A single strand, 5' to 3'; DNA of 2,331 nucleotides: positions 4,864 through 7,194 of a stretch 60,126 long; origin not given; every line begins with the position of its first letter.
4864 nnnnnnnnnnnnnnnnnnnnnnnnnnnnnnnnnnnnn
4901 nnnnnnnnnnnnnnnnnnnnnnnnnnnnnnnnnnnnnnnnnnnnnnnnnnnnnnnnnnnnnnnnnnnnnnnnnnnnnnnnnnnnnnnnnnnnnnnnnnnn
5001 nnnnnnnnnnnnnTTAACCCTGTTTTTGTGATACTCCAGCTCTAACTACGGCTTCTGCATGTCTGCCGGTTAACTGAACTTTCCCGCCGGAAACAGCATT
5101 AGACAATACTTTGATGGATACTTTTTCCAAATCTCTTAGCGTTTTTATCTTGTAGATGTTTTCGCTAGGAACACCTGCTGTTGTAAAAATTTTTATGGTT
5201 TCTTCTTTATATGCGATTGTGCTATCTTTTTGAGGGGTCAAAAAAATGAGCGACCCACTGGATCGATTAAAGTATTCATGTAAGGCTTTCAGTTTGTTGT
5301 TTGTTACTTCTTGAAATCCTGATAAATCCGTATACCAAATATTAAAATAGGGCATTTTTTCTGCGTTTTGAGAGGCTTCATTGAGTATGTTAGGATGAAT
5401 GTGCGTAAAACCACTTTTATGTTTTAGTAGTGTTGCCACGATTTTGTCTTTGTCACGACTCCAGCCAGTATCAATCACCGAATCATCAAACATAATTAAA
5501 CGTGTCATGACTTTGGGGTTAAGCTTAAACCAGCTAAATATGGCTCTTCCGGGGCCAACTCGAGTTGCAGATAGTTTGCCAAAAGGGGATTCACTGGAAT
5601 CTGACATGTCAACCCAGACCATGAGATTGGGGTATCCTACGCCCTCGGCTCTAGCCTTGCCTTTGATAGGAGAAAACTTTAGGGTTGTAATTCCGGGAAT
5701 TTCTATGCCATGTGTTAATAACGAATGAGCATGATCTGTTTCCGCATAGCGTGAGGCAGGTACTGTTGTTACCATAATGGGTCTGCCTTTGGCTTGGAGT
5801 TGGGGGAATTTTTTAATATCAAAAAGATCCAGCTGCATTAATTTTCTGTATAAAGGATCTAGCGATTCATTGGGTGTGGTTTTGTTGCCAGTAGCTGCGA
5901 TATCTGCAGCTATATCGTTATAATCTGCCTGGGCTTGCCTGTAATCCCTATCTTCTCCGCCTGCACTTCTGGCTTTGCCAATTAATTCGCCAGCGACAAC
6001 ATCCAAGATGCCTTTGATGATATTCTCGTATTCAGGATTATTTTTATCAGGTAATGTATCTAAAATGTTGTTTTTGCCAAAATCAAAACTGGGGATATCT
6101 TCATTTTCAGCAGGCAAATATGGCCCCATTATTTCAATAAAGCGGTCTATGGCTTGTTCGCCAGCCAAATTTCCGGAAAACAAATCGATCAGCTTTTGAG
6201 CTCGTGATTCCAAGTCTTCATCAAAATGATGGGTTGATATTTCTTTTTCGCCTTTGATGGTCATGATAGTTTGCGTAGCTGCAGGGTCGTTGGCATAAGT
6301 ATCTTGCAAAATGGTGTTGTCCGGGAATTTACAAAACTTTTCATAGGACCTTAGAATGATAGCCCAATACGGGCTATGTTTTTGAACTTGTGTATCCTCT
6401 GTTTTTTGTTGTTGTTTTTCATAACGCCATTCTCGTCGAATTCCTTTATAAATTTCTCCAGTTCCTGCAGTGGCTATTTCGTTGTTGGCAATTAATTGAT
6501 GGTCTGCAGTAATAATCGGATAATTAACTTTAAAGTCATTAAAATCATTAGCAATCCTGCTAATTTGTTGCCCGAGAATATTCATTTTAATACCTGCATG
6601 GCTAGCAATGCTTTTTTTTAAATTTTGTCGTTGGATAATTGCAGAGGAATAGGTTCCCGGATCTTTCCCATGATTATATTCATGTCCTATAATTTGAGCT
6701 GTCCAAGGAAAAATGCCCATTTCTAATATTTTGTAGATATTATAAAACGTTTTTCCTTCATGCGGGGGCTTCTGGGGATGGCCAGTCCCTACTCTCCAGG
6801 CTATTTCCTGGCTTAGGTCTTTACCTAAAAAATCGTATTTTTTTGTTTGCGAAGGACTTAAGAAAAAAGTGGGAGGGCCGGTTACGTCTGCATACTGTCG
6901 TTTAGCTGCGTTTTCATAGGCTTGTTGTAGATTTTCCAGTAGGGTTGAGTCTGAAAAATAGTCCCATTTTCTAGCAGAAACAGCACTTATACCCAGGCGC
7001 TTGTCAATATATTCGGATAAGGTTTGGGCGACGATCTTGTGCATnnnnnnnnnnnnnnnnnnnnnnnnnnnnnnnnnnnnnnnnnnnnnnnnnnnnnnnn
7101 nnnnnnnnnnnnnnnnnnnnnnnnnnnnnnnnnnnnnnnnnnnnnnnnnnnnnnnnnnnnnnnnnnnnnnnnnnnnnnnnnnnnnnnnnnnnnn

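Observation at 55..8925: Five-gene co-directional cluster: MoxR-like AAA+ ATPase, vWA/HExxH protein and three RNI-type LRR paralogs, a candidate undescribed sensor/conflict system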

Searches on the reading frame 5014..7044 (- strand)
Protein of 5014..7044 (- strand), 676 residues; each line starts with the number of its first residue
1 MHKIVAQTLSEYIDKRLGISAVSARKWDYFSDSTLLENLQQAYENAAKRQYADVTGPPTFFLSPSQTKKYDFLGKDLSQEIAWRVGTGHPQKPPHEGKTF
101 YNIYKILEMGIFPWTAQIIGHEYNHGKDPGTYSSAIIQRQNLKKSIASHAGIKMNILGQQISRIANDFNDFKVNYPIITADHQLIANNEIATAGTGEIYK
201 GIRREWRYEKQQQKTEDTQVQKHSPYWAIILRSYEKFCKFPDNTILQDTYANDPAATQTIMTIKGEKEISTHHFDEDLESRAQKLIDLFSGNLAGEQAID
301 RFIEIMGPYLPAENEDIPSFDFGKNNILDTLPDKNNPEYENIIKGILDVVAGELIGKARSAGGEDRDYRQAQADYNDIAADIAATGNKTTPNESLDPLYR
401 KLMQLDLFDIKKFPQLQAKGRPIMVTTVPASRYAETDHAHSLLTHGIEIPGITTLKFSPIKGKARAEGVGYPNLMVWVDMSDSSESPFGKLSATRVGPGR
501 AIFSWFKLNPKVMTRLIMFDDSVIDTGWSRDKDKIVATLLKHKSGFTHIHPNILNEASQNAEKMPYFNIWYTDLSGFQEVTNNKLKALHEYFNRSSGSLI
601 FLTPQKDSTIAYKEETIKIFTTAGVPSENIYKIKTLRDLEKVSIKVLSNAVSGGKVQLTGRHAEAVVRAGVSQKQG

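Call 3: search_protein_families(library=pfam, proteins=[window:5014-7044:-], max_evalue=0.1)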
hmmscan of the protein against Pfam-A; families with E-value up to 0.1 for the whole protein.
window:5014-7044:- (676 aa): 0 families

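Call 4: search_protein_families(library=ncbifam, proteins=[window:5014-7044:-], max_evalue=0.1)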
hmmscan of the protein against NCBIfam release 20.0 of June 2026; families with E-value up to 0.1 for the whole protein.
window:5014-7044:- (676 aa): 1 family
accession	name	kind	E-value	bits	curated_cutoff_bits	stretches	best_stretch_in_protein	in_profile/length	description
NF003037.0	PRK03932.1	equivalog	0.029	13.3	414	1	170-235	347-412/451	asparagine--tRNA ligase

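Call 9: search_protein_families(library=padloc, proteins=[window:5014-7044:-], max_evalue=1)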
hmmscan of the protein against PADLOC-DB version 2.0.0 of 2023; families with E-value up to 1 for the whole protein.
window:5014-7044:- (676 aa): 0 families

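Call 11: search_solved_structures(query=window:5014-7044:-, max_evalue=1)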
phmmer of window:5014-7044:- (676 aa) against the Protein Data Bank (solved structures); distinct sequences matched with E-value up to 1: 1.
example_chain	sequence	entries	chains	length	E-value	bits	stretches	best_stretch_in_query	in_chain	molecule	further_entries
6pqh_A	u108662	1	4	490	0.46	12.1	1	170-234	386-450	Asparagine--tRNA ligase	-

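Call 23: find_homologous_proteins(query=window:5014-7044:-)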
Query window:5014-7044:- (676 aa): 2 proteins with E <= 0.001 among 8000 candidates.
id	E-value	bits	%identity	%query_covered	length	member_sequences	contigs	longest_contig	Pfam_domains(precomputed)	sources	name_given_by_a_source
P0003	0.0e+0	1550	100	100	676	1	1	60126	-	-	-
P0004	0.0e+0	1179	74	100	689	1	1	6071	-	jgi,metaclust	metaclust:\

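Call 24: find_encoding_contigs(protein=P0004, flank=10000)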
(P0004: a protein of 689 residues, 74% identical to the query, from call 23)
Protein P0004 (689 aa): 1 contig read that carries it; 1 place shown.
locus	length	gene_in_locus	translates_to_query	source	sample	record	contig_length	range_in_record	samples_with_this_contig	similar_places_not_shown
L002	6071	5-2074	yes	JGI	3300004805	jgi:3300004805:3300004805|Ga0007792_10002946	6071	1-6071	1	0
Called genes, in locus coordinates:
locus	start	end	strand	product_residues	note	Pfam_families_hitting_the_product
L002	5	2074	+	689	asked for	-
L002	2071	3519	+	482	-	PF13516:LRR_6 (faint)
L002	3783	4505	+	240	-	PF00005:ABC_tran, PF13304:AAA_21 (faint)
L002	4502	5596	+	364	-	PF03739:LptF_LptG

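Call 28: predict_structure(protein=window:5014-7044:-)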
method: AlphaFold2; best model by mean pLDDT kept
length: 676 residues; sequences in the alignment: 1
mean_pLDDT: 33.3   pTM: 0.22
mean pLDDT of the five models: 33.3, 29.4, 27.6, 27.3, 25.3
residues with pLDDT >= 90: 0; 70-90: 0; 50-70: 27; < 50: 649
segments of 3 or more residues with pLDDT < 50: 1-346, 348-352, 354-356, 358-361, 386-676
pLDDT, mean of each block of 10 residues (from residue 1): 33 34 35 39 36 32 34 37 36 36 33 31 33 31 28 29 29 24 24 30 31 30 30 31 33 33 31 35 37 35 36 27 31 43 47 47 57 57 48 40 41 32 24 28 26 25 25 27 28 26 26 28 30 28 28 37 34 34 40 37 29 27 34 35 31 30 35 30
secondary structure, 60 per line:
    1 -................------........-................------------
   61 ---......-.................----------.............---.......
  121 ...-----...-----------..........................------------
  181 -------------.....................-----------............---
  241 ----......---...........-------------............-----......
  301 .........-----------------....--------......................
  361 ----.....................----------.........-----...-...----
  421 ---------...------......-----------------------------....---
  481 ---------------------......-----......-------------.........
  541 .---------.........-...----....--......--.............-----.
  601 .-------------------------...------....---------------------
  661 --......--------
elements in order (helices of 4 or more, strands of 3 or more residues): H2-17 H24-31 H33-48 H64-69 H71-87 H98-110 H114-123 H143-168 H194-214 H226-237 H245-250 H254-264 H278-289 H295-309 H327-330 H339-360 H365-385 H396-404 H439-444 E474-477 E502-507 E513-518 H532-541 H551-559 E568-571 H574-579 H582-594 H636-639 H663-668

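Call 42: search_solved_structures(query=A3, max_evalue=10, show_alignments=3)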
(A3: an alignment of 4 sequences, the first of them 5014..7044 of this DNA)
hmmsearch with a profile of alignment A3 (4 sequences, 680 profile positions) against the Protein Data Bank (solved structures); distinct sequences matched with E-value up to 10: 0.

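Call 44: find_homologous_proteins(query=A3, max_evalue=0.01)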
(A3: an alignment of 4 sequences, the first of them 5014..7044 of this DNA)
Query A3 (4 sequences) (676 aa, profile of the alignment): 2 proteins with E <= 0.01 among 8000 candidates.
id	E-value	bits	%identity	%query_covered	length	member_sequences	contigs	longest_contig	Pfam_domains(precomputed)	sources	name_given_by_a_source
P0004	0.0e+0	1243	74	100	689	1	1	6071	-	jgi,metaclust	metaclust:\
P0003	0.0e+0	1230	100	100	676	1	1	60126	-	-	-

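Call 64: search_protein_families(library=pfam, proteins=[P0004], max_evalue=1)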
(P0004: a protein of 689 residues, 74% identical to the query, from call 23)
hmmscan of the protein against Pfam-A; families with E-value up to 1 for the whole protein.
P0004 (689 aa): 2 families
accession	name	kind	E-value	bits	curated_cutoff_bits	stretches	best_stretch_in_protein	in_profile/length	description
PF24174.1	MsddA-like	-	0.16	12.7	27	1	615-668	56-110/137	Bacterial deaminase MsddA-like domain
PF00618.25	RasGEF_N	-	0.16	12.6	28.3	1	3-72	9-61/106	RasGEF N-terminal motif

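Call 102: search_protein_families(library=phrogs, proteins=[window:5014-7044:-], max_evalue=0.01)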
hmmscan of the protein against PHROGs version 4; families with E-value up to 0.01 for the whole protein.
window:5014-7044:- (676 aa): 0 families

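Call 106: search_solved_structures(query=A6, max_evalue=10, show_alignments=2)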
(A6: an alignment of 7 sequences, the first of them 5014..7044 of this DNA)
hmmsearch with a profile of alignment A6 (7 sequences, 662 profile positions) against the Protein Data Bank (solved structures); distinct sequences matched with E-value up to 10: 5.
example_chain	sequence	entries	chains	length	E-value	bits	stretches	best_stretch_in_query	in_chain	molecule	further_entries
5h0n_B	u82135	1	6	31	0.096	14.2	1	263-287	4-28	HIV-1 fusion inhibitor MT-WQ-IDL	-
6j5e_H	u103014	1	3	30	0.11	14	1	263-288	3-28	SC29EK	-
5z0w_F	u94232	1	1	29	0.12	13.8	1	263-288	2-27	peptide-C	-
2z2t_D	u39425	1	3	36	0.27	12.7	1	264-290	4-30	Fusion inhibitor peptide SC34EK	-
9nvv_b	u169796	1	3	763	0.42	12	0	257-284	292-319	HIV envelope gp120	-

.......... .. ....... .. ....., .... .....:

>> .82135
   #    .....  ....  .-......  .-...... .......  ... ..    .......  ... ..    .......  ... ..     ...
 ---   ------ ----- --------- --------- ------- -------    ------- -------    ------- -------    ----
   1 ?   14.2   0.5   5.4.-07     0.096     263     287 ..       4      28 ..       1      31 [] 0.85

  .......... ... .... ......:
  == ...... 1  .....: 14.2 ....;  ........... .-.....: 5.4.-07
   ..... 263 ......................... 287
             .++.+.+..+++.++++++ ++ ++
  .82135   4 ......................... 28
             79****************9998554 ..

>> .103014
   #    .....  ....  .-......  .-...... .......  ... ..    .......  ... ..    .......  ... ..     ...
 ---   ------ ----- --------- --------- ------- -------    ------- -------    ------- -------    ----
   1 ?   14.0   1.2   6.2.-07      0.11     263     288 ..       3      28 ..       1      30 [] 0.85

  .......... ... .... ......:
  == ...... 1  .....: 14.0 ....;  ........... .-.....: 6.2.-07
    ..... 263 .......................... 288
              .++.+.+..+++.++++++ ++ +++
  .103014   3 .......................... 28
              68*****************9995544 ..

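Call 111: find_related_loci(query=A3, collection=viral_contigs, flank=10000)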
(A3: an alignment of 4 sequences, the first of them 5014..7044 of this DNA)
Query A3 (676 aa) in viral_contigs; peptide patterns used: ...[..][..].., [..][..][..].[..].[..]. (x = any residue, [..] = any of these).
77 stretches matched a pattern, but none encodes a relative of the query by tblastn (E <= 1e-3).
